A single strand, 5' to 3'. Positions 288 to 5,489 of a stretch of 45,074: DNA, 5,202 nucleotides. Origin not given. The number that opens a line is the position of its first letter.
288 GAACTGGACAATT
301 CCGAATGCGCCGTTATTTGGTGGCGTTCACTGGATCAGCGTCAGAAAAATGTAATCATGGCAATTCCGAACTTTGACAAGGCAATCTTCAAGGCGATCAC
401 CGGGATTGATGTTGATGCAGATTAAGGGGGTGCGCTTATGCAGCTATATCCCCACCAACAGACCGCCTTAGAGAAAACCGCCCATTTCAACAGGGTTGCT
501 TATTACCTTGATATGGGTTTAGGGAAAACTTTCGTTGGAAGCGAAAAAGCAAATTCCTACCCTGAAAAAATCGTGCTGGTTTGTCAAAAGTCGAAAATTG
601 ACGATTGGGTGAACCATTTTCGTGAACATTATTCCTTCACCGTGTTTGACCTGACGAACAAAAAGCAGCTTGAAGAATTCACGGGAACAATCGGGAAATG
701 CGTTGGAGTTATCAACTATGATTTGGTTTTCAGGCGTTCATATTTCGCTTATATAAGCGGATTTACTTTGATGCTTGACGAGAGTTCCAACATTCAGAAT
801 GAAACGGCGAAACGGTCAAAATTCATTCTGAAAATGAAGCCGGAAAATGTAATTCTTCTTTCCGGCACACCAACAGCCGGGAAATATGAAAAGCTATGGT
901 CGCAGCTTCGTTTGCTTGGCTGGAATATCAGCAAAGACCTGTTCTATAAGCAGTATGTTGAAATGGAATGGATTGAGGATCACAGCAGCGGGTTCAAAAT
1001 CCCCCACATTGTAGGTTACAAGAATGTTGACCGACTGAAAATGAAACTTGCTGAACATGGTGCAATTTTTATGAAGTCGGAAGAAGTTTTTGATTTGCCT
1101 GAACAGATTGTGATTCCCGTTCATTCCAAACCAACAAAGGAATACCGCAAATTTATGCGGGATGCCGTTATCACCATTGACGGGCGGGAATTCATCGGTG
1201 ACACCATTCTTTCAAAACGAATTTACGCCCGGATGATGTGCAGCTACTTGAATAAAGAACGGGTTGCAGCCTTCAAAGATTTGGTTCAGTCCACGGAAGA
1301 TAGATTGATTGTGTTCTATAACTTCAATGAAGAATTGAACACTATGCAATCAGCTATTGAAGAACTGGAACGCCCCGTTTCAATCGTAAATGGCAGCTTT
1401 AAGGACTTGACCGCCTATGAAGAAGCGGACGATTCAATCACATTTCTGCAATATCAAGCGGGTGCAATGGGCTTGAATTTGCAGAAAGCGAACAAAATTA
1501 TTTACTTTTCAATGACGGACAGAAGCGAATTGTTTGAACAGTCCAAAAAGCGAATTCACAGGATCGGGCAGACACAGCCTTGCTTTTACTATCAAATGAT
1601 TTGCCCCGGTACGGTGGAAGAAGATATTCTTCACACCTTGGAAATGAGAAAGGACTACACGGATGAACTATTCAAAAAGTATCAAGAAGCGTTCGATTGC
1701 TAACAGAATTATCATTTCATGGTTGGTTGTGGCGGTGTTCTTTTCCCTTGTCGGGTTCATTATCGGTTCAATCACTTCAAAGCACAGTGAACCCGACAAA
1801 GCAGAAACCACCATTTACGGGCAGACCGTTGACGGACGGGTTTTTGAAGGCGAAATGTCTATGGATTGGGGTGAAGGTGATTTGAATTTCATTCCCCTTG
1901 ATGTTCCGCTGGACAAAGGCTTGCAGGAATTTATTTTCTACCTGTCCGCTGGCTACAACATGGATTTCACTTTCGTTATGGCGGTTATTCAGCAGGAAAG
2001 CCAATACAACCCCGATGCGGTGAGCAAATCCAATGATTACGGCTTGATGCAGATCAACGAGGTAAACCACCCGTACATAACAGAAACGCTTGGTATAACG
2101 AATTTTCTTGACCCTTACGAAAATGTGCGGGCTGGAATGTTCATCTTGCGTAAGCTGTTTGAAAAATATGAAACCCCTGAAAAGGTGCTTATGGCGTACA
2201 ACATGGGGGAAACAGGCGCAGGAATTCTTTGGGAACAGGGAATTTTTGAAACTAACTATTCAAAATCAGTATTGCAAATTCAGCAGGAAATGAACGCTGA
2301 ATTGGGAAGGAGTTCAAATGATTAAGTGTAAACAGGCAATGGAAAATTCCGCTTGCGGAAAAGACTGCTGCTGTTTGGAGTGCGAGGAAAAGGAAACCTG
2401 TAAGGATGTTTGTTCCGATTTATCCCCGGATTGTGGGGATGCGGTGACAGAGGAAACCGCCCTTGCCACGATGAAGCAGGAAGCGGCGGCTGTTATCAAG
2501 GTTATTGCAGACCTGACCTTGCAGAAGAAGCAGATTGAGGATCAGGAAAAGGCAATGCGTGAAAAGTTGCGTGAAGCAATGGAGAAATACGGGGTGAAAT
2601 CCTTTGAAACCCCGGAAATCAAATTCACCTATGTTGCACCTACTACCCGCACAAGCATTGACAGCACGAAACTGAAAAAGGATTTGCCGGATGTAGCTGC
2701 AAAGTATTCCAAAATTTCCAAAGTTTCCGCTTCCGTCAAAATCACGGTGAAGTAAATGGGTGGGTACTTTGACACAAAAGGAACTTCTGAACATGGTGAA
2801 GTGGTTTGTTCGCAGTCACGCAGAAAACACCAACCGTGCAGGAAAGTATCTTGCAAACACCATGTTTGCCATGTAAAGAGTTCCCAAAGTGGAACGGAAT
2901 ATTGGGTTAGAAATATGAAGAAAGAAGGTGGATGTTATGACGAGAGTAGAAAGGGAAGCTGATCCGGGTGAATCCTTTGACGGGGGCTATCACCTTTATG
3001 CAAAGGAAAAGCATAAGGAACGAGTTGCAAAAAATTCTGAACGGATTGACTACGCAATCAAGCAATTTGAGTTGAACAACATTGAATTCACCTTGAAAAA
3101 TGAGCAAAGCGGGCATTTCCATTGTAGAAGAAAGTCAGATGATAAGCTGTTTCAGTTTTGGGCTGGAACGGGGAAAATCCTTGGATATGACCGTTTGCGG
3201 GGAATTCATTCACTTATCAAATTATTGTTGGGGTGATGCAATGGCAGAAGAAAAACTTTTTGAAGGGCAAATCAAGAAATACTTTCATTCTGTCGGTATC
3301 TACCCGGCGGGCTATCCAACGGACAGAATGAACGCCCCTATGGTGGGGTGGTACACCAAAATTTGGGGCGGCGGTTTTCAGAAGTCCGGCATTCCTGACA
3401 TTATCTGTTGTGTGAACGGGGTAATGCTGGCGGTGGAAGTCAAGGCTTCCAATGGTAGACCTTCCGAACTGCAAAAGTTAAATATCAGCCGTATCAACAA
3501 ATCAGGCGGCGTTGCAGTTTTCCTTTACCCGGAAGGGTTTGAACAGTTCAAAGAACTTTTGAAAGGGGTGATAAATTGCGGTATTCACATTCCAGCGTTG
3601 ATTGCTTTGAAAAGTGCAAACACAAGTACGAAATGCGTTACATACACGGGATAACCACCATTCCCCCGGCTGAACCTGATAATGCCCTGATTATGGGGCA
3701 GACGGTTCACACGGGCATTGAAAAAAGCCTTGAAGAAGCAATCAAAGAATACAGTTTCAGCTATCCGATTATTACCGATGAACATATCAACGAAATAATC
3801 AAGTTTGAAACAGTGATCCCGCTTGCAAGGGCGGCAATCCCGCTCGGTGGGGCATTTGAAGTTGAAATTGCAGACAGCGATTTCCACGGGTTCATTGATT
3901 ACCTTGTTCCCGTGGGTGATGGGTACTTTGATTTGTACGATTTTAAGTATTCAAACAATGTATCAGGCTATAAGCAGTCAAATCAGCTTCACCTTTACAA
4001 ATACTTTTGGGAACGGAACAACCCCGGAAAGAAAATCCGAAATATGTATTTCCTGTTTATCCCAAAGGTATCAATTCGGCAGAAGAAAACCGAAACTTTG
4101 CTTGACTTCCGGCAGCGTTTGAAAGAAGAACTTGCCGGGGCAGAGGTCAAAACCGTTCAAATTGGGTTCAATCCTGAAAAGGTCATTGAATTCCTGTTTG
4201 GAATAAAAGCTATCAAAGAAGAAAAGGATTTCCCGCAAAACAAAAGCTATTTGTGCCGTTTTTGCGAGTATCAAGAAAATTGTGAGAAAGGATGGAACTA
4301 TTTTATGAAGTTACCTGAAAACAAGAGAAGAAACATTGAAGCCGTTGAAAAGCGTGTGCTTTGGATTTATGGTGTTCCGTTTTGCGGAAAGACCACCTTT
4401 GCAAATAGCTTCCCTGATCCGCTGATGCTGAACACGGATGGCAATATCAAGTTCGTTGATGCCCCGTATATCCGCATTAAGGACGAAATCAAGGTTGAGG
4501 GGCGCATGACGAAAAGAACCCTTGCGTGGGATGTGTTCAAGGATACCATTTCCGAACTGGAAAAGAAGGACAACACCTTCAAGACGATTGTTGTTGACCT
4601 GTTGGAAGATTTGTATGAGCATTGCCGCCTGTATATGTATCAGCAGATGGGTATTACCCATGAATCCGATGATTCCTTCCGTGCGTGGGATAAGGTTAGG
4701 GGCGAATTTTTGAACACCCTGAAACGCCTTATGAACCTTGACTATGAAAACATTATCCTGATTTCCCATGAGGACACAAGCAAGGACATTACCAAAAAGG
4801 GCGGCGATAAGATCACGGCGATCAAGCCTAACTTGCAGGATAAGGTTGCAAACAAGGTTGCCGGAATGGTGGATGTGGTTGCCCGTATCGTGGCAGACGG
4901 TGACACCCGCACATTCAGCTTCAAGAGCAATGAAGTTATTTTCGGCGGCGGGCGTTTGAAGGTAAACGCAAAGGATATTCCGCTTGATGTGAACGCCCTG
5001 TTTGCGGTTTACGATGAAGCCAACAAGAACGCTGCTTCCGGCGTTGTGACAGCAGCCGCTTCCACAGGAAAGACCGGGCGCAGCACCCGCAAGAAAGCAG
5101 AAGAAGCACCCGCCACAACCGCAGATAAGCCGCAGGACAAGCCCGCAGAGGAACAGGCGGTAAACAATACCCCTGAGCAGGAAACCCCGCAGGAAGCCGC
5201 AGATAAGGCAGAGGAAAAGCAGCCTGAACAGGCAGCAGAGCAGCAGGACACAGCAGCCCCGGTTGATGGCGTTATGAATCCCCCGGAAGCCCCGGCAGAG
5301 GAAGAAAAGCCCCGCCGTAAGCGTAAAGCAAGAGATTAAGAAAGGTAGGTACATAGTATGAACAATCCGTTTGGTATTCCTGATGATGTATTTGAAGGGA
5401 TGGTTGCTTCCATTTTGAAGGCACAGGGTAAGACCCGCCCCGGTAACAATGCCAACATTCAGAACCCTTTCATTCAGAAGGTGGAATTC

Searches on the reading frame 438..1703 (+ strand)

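Call 5: search_protein_families(library=pfam, proteins=[window:438-1703:+], max_evalue=0.01)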
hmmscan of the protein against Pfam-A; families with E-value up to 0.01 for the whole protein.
window:438-1703:+ (421 aa): 2 families
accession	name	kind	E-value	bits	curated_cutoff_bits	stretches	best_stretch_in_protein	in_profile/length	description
PF00176.29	SNF2-rel_dom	-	3.8e-14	52.9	24.9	1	25-167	25-185/290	SNF2-related domain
PF00271.37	Helicase_C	-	2.2e-06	28.3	23.5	1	276-377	3-110/110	Helicase conserved C-terminal domain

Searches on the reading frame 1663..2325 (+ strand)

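Call 5: search_protein_families(library=pfam, proteins=[window:1663-2325:+], max_evalue=0.01)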
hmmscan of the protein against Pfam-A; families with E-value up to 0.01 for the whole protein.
window:1663-2325:+ (220 aa): 3 families
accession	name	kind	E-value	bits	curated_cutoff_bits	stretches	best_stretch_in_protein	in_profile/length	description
PF01464.25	SLT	-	6.8e-23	80.9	21.3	1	92-183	4-98/117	Transglycosylase SLT domain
PF18896.5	SLT_3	-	0.0022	18.9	27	1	95-158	6-74/89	Lysozyme like domain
PF19489.4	SLT_4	-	0.0058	16.7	27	0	96-124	43-71/184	Transglycosylase SLT domain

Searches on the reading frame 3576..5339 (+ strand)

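Call 5: search_protein_families(library=pfam, proteins=[window:3576-5339:+], max_evalue=0.01)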
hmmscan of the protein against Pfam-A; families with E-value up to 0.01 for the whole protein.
window:3576-5339:+ (587 aa): 3 families
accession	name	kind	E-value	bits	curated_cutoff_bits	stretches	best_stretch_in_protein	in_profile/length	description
PF13479.12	AAA_24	-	2.1e-46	158.7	27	1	259-461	2-195/195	AAA domain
PF12705.13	PDDEXK_1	-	2.2e-17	64.3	22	1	3-236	2-246/247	PD-(D/E)XK nuclease superfamily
PF13401.12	AAA_22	-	0.0017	19.1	27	0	259-391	5-111/130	AAA domain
